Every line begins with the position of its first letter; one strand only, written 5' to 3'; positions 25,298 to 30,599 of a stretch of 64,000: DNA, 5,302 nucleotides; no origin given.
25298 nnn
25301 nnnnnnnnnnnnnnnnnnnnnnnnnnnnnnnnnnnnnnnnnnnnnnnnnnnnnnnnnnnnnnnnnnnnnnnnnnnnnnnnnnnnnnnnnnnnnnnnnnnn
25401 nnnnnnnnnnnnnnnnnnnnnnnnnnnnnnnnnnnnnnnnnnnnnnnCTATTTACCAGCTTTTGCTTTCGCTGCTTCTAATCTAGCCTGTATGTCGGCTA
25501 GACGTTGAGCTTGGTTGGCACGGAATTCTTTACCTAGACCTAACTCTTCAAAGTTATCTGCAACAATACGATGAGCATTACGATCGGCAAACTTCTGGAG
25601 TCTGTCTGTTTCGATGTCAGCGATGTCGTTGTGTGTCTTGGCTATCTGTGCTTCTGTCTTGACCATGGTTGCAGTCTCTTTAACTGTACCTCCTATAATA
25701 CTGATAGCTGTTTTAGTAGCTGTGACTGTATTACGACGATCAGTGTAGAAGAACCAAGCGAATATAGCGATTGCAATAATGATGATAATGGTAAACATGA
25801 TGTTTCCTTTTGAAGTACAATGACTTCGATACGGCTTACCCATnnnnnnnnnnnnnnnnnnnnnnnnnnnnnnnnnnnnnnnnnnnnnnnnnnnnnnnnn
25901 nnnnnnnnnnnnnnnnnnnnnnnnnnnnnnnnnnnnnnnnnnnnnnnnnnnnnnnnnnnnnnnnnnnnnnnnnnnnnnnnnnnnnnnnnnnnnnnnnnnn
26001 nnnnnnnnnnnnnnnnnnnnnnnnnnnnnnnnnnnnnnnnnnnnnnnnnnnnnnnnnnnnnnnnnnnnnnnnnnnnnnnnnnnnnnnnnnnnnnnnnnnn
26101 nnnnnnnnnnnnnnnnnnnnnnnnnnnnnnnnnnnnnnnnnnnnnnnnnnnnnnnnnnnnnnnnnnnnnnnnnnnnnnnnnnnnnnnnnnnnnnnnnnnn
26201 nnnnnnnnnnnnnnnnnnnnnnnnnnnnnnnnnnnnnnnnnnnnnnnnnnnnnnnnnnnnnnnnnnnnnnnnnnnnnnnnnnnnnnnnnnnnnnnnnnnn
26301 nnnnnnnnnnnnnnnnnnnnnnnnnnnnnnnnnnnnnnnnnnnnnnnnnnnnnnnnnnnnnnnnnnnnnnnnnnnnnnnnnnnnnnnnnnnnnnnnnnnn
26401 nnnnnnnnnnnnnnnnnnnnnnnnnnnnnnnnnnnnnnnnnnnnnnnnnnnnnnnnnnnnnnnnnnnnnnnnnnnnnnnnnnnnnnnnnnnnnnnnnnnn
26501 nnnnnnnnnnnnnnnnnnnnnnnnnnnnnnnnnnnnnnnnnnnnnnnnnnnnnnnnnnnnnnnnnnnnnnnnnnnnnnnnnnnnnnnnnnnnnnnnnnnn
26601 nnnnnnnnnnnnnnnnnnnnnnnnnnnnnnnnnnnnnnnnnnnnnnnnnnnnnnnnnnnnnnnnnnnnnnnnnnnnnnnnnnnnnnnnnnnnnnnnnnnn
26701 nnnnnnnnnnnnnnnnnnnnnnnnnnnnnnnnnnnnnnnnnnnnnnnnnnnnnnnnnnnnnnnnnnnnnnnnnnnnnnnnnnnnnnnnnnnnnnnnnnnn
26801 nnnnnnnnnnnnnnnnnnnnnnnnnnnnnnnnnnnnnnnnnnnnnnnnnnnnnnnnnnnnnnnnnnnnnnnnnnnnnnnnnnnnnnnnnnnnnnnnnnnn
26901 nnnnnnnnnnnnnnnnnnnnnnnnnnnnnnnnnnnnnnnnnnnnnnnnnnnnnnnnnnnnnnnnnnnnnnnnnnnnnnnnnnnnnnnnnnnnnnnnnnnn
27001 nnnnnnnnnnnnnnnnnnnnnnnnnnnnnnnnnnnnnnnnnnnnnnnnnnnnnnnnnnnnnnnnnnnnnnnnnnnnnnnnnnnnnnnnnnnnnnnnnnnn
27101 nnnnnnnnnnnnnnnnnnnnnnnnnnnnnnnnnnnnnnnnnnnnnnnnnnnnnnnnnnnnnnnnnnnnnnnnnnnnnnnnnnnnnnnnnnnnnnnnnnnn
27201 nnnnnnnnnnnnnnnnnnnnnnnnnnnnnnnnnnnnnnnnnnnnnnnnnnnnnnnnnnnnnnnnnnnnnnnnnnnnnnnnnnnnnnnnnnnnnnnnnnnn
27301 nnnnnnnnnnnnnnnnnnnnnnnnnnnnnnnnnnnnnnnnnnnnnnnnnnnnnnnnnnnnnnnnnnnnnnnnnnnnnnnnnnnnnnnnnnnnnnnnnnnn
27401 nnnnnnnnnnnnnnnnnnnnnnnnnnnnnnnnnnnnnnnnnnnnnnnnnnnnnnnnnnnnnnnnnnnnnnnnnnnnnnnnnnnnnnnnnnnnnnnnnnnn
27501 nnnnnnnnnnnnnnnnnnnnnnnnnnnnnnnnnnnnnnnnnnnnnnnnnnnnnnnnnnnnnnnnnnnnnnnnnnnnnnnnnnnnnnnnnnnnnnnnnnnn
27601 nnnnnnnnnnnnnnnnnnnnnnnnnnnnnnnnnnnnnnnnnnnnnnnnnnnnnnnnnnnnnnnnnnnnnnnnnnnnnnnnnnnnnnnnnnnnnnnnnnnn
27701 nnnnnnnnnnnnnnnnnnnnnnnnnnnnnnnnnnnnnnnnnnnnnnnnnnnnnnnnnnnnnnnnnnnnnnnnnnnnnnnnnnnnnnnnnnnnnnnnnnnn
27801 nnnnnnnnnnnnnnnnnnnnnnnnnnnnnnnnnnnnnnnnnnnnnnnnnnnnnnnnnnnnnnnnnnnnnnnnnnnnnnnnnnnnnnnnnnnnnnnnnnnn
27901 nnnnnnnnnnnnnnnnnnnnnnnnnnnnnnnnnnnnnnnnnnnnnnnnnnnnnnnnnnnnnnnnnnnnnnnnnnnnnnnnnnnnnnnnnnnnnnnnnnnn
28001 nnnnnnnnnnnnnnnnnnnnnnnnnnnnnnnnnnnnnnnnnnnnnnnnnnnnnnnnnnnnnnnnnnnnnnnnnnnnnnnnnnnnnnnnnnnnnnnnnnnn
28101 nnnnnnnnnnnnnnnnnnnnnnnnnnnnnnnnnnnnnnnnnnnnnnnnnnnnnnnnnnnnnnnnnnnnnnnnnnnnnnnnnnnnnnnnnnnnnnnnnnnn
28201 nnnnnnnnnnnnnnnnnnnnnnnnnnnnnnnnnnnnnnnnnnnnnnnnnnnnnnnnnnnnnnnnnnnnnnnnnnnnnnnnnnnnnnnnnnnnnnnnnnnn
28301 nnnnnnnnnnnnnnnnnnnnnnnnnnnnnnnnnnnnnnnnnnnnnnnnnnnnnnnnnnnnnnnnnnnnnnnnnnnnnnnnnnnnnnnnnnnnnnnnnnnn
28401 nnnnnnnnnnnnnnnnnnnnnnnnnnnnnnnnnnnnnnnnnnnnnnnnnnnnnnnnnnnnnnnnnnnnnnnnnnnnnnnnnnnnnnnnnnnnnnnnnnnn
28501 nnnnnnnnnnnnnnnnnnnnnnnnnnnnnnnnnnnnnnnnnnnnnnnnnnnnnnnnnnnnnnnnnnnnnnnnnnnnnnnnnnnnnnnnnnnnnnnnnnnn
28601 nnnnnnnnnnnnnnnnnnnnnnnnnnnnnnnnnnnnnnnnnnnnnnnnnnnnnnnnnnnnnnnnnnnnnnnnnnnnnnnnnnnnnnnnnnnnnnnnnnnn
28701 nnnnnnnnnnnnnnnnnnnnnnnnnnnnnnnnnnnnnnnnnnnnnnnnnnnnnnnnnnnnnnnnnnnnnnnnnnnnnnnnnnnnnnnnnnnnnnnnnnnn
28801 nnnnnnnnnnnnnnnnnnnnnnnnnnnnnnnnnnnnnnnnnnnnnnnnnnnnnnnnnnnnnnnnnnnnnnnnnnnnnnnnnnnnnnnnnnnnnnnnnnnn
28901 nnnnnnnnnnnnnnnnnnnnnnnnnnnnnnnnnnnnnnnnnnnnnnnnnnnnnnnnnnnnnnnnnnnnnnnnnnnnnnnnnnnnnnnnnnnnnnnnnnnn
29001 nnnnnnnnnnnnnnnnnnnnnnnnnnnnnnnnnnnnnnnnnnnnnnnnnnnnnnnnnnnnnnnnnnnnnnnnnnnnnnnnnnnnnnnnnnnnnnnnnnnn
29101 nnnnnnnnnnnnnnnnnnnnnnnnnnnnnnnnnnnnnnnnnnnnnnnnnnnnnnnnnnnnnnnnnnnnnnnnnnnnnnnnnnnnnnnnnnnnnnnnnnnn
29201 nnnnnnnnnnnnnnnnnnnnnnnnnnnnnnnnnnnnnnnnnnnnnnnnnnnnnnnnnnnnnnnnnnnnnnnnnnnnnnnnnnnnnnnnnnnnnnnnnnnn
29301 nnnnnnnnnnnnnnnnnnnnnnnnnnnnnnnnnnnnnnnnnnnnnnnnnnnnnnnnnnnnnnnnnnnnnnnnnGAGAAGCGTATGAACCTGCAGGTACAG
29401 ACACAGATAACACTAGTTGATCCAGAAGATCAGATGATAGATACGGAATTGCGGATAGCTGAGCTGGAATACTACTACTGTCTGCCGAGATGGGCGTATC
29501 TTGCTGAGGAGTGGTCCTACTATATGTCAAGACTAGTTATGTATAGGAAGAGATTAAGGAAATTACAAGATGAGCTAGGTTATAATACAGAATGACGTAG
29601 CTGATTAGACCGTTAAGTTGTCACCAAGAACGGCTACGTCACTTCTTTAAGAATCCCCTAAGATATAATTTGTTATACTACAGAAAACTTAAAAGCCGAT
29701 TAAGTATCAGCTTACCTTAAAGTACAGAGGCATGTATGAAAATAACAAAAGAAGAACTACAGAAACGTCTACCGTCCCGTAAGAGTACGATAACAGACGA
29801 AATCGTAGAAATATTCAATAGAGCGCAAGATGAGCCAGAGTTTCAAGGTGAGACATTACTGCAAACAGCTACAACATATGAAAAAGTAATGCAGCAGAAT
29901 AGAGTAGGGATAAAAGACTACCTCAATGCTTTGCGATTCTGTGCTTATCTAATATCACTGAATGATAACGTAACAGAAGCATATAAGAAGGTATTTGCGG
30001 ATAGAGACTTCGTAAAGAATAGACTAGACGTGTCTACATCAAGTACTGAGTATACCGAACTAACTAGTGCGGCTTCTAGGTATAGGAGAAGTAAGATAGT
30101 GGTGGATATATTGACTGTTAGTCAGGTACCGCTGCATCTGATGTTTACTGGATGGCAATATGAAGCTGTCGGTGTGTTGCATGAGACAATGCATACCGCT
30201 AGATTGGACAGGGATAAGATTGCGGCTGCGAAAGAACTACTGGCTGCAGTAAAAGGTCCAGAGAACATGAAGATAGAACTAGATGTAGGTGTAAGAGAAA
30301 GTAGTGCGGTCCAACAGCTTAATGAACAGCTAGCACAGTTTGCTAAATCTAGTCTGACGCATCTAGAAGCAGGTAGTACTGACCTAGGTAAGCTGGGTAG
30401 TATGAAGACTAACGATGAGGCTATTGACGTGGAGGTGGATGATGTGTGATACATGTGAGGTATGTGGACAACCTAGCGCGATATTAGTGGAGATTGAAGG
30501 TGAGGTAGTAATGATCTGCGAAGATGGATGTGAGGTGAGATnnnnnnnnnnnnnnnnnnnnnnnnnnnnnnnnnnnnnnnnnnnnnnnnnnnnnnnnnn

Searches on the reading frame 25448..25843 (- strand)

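Call 9: search_protein_families(library=pfam, proteins=[window:25448-25843:-], max_evalue=0.01)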
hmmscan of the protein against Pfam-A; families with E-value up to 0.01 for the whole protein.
window:25448-25843:- (131 aa): 0 families

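Call 10: search_protein_families(library=phrogs, proteins=[window:25448-25843:-], max_evalue=0.001)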
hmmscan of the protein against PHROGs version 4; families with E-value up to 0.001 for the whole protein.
window:25448-25843:- (131 aa): 0 families

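Call 30: search_protein_families(library=pfam, proteins=[window:25448-25843:-], max_evalue=10)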
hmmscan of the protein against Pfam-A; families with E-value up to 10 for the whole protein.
window:25448-25843:- (131 aa): 1 family
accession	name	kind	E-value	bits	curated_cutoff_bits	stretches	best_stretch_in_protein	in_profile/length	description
PF14155.11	DUF4307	-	0.041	14.2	27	1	15-56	7-49/111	Domain of unknown function (DUF4307)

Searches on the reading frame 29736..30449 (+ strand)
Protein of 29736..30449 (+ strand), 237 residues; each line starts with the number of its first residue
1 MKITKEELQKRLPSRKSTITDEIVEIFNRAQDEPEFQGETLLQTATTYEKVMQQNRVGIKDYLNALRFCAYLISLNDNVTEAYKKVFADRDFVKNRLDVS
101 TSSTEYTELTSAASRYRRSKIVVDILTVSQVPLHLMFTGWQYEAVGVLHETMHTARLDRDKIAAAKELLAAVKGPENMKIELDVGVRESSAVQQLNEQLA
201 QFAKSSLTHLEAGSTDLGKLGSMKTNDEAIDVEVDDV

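Call 9: search_protein_families(library=pfam, proteins=[window:29736-30449:+], max_evalue=0.01)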
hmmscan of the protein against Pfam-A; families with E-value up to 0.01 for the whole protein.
window:29736-30449:+ (237 aa): 0 families

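Call 10: search_protein_families(library=phrogs, proteins=[window:29736-30449:+], max_evalue=0.001)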
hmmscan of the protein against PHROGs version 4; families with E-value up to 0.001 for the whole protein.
window:29736-30449:+ (237 aa): 1 family
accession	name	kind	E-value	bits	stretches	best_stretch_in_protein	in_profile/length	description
phrog_2109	-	unknown function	1.3e-52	179.6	1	2-230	3-225/230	-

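Call 105: search_protein_families(library=phrogs, proteins=[window:29736-30449:+], max_evalue=0.01)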
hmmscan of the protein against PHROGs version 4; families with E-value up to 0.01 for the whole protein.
window:29736-30449:+ (237 aa): 2 families
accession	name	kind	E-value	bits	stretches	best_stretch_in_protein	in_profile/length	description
phrog_2109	-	unknown function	1.3e-52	179.6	1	2-230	3-225/230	-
phrog_6090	-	tail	0.0038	15.8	1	76-226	92-206/1853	tail length tape measure protein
